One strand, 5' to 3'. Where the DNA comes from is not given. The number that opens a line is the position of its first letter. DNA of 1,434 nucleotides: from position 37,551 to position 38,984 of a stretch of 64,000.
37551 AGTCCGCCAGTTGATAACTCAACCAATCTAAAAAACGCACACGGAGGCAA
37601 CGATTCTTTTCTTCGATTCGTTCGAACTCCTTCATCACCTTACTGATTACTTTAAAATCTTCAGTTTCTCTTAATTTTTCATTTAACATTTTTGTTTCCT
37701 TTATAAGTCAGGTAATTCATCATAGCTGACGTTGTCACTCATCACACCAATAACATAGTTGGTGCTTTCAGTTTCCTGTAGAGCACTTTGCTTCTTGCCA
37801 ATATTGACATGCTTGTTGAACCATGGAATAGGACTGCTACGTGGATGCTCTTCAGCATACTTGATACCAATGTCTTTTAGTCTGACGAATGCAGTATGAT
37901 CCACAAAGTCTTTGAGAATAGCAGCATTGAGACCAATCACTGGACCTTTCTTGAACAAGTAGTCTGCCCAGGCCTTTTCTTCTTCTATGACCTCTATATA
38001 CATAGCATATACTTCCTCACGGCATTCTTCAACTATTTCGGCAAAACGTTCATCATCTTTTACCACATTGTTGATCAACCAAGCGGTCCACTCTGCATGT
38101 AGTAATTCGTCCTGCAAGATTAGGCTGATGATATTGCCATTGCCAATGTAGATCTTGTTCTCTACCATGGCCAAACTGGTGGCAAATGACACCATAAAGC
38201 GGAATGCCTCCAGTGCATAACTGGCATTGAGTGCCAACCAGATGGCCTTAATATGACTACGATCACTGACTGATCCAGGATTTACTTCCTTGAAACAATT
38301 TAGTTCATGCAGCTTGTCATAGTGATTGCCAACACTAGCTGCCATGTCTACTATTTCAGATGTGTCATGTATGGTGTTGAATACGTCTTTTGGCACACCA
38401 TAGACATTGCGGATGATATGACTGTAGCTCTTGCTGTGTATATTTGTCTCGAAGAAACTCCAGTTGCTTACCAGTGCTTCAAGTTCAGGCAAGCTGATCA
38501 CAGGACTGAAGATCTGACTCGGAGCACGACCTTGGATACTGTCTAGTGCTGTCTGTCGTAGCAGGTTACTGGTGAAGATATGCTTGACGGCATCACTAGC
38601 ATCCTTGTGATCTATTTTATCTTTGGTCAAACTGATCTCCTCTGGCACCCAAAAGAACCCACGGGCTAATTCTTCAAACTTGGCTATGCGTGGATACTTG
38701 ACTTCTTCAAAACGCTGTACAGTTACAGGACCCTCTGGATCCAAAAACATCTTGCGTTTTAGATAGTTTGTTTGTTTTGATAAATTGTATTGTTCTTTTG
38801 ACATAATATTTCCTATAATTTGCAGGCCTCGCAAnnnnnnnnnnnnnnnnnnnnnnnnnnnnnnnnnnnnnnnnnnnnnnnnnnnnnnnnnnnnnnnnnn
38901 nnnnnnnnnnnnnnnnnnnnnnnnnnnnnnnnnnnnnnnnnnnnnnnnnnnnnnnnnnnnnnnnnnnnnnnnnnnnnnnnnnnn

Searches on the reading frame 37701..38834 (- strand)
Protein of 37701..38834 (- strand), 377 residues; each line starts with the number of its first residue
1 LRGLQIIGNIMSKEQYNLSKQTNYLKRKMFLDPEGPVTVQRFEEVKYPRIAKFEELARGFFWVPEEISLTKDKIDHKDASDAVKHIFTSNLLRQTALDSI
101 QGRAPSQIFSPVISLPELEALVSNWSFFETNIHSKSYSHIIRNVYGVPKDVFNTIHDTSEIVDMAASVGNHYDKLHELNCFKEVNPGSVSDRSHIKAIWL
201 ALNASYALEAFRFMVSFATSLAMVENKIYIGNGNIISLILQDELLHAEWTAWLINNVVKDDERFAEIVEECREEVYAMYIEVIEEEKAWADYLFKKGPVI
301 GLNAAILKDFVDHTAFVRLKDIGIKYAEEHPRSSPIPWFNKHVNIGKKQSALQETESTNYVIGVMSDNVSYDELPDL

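Call 68: search_protein_families(library=phrogs, proteins=[window:37701-38834:-], max_evalue=0.00001)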
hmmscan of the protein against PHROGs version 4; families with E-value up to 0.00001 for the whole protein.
window:37701-38834:- (377 aa): 4 families
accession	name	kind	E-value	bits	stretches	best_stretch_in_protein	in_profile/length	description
phrog_86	-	DNA, RNA and nucleotide metabolism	1e-109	368.6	1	9-370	40-394/504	ribonucleoside diphosphate reductase small subunit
phrog_10582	-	DNA, RNA and nucleotide metabolism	1.3e-48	166.5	1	20-176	9-162/255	ribonucleotide reductase class Ia beta subunit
phrog_8368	-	DNA, RNA and nucleotide metabolism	5.7e-38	131.3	1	231-370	3-145/156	aerobic NDP reductase small subunit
phrog_24856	-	DNA, RNA and nucleotide metabolism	3.4e-10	41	1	59-240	27-195/195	ribonucleotide reductase class Ia beta subunit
